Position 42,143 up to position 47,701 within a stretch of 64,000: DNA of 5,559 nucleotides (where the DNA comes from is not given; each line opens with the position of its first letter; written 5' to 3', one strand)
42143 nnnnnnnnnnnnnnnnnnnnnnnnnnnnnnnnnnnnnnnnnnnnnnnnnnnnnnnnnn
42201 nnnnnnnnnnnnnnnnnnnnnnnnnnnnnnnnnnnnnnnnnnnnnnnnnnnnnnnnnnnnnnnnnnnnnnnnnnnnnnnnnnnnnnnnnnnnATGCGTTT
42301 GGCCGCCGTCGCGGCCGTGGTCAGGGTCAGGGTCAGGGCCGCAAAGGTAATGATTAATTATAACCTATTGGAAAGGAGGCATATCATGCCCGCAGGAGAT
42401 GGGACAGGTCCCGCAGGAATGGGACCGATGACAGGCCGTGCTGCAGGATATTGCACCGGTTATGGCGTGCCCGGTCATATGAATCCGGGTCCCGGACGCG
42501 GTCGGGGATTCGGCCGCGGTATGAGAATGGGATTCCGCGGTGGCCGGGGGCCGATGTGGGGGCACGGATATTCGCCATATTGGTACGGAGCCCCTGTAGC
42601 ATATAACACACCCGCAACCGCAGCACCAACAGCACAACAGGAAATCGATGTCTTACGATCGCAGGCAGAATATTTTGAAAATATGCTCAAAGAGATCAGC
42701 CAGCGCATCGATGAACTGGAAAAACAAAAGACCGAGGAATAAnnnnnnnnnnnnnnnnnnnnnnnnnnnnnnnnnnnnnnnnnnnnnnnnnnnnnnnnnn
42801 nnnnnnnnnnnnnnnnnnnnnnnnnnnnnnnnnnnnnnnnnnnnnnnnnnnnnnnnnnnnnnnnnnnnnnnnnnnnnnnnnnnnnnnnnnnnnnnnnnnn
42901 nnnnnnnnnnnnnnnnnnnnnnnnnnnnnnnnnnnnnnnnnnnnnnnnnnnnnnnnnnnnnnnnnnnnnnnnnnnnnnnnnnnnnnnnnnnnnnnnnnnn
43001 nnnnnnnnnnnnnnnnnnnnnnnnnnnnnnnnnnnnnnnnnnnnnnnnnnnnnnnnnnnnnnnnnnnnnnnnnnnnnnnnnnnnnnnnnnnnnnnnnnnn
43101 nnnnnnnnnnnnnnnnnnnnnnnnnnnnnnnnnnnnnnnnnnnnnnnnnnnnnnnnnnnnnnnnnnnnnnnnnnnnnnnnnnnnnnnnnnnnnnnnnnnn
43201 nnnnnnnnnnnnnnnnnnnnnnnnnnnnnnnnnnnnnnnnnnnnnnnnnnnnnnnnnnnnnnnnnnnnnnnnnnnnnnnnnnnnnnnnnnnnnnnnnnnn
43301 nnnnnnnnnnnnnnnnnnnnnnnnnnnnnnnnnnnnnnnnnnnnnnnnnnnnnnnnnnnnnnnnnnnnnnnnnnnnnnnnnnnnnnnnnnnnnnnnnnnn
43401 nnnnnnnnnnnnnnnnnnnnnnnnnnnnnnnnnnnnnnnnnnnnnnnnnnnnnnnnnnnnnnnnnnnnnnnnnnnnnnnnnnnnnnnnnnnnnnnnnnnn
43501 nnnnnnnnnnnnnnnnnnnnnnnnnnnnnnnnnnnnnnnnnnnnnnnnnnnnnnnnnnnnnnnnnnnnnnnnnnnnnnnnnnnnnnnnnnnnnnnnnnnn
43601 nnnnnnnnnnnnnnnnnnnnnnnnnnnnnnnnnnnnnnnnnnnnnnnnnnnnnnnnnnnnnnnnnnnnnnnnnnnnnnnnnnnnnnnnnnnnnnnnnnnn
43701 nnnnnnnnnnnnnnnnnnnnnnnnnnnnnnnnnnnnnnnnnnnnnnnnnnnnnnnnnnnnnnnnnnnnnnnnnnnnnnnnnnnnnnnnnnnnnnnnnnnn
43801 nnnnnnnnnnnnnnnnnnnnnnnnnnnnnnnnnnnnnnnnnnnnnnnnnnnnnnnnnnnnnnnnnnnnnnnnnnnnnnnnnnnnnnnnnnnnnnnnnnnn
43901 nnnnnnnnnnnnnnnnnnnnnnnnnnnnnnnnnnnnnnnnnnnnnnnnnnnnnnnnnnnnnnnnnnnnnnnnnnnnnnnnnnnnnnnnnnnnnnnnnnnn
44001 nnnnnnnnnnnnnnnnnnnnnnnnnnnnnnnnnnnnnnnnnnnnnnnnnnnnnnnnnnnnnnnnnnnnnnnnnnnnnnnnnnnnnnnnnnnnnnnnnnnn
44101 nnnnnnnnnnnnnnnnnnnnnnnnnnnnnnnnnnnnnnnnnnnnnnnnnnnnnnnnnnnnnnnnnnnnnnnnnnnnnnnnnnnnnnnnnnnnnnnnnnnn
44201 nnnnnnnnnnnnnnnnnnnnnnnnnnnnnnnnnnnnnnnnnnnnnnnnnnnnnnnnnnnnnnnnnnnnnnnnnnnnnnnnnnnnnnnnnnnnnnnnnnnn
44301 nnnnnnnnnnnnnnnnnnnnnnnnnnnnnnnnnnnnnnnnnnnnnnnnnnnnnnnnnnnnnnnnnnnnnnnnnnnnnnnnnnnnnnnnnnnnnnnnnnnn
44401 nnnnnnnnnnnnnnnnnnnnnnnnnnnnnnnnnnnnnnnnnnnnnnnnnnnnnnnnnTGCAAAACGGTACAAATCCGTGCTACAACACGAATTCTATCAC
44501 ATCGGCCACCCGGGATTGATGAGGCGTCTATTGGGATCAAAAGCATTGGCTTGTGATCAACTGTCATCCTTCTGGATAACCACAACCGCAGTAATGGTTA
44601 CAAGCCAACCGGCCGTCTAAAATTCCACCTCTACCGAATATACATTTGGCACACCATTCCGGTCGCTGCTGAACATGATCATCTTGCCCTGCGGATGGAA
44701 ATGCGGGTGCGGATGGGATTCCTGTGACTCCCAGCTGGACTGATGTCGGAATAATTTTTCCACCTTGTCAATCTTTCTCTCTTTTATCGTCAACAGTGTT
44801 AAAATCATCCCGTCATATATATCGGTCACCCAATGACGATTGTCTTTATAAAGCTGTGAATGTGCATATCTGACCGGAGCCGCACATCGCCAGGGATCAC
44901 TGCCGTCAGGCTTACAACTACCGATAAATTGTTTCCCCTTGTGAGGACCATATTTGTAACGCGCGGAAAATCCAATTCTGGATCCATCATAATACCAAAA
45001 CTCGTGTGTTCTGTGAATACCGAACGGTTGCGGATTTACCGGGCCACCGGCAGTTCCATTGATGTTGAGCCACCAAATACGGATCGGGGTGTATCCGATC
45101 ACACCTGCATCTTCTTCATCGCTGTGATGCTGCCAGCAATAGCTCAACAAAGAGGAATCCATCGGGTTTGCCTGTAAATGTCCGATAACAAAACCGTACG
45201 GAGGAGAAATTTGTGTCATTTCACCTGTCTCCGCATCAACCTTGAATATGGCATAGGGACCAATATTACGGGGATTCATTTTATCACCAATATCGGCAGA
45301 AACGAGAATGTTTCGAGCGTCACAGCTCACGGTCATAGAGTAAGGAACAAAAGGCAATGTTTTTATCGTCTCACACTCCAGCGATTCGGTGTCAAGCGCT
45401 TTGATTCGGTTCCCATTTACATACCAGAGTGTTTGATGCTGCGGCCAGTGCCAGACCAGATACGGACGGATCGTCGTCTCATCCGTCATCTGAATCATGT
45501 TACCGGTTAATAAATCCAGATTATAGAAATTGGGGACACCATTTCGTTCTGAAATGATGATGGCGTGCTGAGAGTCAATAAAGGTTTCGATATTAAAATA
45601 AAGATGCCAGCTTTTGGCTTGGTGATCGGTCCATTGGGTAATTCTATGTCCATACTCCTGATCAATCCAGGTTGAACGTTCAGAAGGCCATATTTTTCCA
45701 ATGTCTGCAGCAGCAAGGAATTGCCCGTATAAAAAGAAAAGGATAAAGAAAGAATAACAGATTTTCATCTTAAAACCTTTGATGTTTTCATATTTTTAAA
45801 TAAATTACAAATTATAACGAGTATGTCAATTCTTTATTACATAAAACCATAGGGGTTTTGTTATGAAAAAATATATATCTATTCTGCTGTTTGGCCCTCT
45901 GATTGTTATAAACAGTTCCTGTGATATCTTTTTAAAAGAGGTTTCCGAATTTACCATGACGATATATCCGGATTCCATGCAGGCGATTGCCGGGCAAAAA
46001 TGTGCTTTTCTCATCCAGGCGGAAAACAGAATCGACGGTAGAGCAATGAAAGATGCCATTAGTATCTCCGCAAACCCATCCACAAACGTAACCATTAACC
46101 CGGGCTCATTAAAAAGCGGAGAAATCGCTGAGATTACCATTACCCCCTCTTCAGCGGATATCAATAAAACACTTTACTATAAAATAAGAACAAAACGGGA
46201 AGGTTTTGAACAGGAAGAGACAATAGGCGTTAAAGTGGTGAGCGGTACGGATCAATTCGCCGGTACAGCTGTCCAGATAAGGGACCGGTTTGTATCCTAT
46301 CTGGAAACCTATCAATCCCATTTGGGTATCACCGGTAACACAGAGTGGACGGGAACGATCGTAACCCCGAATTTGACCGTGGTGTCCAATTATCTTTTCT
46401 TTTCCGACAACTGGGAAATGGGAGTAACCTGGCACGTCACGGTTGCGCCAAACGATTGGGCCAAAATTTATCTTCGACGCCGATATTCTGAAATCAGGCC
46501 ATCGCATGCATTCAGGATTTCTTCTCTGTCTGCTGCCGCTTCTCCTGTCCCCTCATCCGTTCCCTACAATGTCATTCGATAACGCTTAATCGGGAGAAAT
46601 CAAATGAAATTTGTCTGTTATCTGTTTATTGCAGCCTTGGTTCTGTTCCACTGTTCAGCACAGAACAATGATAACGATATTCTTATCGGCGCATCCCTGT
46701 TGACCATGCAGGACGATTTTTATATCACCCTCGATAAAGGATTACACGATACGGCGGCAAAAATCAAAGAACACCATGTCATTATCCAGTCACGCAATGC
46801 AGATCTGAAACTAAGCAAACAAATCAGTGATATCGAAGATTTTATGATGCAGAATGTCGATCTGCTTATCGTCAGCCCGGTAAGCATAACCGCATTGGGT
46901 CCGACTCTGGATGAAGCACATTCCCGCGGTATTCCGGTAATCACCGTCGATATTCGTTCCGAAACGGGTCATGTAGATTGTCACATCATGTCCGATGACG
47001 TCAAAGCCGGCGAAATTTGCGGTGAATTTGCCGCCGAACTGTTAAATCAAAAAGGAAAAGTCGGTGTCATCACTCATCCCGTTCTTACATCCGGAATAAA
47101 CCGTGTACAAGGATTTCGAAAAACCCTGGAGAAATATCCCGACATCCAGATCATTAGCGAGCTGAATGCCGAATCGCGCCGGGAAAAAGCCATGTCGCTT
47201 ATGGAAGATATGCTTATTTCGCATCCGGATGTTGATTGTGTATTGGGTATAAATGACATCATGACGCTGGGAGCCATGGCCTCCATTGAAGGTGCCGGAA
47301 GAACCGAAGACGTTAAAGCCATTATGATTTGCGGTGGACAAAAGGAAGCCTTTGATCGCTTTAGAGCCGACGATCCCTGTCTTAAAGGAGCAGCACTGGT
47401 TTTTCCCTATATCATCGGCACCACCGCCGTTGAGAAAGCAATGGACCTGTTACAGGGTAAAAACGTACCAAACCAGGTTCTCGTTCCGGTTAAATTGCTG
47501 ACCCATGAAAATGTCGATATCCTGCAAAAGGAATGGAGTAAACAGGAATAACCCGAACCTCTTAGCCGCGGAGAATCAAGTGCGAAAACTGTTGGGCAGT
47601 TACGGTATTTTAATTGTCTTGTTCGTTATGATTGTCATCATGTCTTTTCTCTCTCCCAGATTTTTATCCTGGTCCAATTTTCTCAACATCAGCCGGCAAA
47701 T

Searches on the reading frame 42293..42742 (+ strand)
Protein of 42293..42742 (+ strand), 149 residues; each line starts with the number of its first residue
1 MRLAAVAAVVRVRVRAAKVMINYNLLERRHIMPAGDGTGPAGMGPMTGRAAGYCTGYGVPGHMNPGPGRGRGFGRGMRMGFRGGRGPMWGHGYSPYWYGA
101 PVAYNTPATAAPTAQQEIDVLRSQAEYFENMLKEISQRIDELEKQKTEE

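Call 49: search_protein_families(library=pfam, max_evalue=0.000001, proteins=[window:42293-42742:+])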
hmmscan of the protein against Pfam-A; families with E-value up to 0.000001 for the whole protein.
window:42293-42742:+ (149 aa): 1 family
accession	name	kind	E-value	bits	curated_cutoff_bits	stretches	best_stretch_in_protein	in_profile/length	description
PF17253.7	DUF5320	-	7.3e-24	85.2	27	1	32-142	1-99/99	Family of unknown function (DUF5320)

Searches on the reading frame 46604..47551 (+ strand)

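Call 49: search_protein_families(library=pfam, max_evalue=0.000001, proteins=[window:46604-47551:+])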
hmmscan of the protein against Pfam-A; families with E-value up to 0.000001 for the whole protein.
window:46604-47551:+ (315 aa): 2 families
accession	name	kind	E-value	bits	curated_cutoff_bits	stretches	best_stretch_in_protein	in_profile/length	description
PF13407.12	Peripla_BP_4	-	3.9e-47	161.4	35.1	1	30-286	3-257/258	Periplasmic binding protein domain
PF00532.27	Peripla_BP_1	-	3.8e-17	63.1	22.2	1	34-301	10-280/281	Periplasmic binding proteins and sugar binding domain of LacI family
